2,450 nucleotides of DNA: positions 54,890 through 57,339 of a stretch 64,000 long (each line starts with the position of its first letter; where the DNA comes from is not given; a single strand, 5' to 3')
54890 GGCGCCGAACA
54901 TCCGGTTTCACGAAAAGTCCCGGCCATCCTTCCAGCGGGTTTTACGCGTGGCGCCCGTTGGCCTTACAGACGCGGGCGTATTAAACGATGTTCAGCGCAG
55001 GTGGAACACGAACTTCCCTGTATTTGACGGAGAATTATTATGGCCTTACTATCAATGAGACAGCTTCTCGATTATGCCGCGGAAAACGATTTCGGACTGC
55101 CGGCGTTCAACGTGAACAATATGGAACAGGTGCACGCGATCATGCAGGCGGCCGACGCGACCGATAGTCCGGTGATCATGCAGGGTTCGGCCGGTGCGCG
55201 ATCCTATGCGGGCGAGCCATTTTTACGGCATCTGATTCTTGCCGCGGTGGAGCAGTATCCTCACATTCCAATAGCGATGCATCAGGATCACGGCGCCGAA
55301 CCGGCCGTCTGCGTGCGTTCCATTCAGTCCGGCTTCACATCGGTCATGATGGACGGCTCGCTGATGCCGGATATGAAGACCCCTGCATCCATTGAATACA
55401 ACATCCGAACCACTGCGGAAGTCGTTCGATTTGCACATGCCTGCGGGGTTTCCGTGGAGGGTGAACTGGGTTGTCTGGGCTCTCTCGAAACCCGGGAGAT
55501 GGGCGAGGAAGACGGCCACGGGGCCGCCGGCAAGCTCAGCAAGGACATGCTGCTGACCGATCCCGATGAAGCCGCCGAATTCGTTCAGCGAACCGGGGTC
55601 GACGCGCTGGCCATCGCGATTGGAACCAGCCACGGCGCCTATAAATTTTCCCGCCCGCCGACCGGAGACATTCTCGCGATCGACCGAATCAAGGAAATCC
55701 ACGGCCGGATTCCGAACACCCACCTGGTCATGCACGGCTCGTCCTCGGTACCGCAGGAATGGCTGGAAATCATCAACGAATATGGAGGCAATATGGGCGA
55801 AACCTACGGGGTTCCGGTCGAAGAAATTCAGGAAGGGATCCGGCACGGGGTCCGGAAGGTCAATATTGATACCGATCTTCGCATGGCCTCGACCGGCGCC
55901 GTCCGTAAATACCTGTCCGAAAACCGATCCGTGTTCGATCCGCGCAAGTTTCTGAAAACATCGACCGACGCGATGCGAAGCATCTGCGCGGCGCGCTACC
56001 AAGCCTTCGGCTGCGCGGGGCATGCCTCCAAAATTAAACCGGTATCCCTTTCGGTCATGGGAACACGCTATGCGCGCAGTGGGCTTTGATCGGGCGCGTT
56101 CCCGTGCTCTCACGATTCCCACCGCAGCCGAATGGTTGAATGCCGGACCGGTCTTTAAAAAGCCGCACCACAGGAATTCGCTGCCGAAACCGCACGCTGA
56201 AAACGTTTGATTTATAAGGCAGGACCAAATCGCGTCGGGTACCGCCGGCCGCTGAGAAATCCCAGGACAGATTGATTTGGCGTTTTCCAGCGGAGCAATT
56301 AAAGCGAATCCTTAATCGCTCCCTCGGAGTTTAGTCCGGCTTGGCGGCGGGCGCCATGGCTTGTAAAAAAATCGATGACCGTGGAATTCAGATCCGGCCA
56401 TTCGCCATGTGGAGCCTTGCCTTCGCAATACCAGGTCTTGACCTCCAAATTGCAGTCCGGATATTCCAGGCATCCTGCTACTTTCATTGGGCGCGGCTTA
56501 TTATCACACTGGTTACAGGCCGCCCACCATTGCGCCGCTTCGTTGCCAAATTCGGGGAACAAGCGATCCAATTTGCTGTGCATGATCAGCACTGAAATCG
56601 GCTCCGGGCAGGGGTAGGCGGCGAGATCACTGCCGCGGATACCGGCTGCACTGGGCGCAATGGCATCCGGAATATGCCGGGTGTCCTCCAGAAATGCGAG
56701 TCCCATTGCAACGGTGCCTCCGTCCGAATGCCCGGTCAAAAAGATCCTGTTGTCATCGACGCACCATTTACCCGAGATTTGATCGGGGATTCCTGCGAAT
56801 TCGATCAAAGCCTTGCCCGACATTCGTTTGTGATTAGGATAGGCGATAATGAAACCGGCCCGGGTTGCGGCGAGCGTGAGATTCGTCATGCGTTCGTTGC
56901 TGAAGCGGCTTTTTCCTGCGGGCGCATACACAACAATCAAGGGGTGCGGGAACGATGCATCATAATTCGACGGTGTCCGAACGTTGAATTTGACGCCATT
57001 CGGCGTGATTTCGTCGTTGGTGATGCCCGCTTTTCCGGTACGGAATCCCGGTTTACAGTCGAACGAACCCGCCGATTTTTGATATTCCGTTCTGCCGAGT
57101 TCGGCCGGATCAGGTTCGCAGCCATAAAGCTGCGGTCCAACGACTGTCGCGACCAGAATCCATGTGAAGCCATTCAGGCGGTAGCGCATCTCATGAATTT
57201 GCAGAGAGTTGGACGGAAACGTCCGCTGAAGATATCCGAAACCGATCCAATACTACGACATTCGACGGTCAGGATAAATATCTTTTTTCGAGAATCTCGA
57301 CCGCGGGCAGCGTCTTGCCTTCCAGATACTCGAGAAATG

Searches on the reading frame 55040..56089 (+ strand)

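Call 20: search_protein_families(library=ncbifam, proteins=[window:55040-56089:+])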
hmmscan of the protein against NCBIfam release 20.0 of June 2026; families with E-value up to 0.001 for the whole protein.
window:55040-56089:+ (349 aa): 20 families
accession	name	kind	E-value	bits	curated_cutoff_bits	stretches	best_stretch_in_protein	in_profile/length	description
TIGR01521.1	FruBisAldo_II_B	equivalog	7.2e-188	623.8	496.35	1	4-348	2-346/347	class II fructose-bisphosphate aldolase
TIGR00167.1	cbbA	subfamily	2.7e-96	322.3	215.6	1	1-328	1-289/290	ketose-bisphosphate aldolase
NF005481.0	PRK07084.1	equivalog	5.1e-85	285.5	511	1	3-319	12-313/324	class II fructose-bisphosphate aldolase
TIGR01859.1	fruc_bis_ald_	equivalog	3.2e-82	276.4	343.05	1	4-329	2-282/282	class II fructose-1,6-bisphosphate aldolase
NF009497.0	PRK12857.1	equivalog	1.8e-77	260.4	423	2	1-242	1-218/284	class II fructose-1,6-bisphosphate aldolase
NF004493.0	PRK05835.1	equivalog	4.3e-71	239.6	558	1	7-327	6-305/307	class II fructose-bisphosphate aldolase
NF009374.0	PRK12737.1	subfamily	1.1e-67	228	383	2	1-242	1-218/284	tagatose-bisphosphate aldolase subunit GatY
NF006626.0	PRK09195.1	subfamily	8e-67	225.3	384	2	1-242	1-218/284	tagatose-bisphosphate aldolase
NF006042.0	PRK08185.1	subfamily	6.4e-65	219.3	405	1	3-331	2-286/287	hypothetical protein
TIGR01858.1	tag_bisphos_ald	equivalog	3.5e-63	213.3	443.55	2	4-243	2-217/282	tagatose bisphosphate family class II aldolase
NF006376.0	PRK08610.1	equivalog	1.2e-53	182.7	527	2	1-241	1-218/286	class II fructose-bisphosphate aldolase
NF005823.0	PRK07709.1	equivalog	1.2e-51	176.2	545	2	1-243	1-220/285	class II fructose-bisphosphate aldolase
NF005590.0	PRK07315.1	equivalog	2.7e-49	168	443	2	1-243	1-219/293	class II fructose-bisphosphate aldolase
NF009375.0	PRK12738.1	equivalog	1.3e-47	162.3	542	2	1-247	1-223/286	tagatose-bisphosphate aldolase subunit KbaY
NF005943.0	PRK07998.1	equivalog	6.2e-45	153.9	364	1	1-248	1-221/283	class II aldolase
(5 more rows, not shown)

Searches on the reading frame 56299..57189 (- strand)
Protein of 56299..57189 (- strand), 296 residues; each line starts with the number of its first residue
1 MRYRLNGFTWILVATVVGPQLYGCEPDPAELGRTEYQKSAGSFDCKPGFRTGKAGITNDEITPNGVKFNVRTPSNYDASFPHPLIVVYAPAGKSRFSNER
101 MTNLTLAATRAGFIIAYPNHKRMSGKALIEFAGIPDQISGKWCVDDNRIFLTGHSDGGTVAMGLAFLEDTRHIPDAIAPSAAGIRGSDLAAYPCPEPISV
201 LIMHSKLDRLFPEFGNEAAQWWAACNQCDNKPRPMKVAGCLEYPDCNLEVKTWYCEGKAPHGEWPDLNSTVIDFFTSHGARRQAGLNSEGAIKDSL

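Call 20: search_protein_families(library=ncbifam, proteins=[window:56299-57189:-])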
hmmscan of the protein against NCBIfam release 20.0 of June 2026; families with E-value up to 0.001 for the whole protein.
window:56299-57189:- (296 aa): 1 family
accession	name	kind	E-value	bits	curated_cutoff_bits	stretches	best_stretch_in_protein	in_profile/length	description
NF050058.1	e_dPHAscl_type1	hypoth_equivalog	2.2e-10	40.5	150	0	134-166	91-123/276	extracellular catalytic domain type 1 short-chain-length polyhydroxyalkanoate depolymerase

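Call 70: search_protein_families(library=pfam, proteins=[window:56299-57189:-], max_evalue=0.001)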
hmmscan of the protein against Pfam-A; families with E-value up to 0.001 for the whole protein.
window:56299-57189:- (296 aa): 0 families
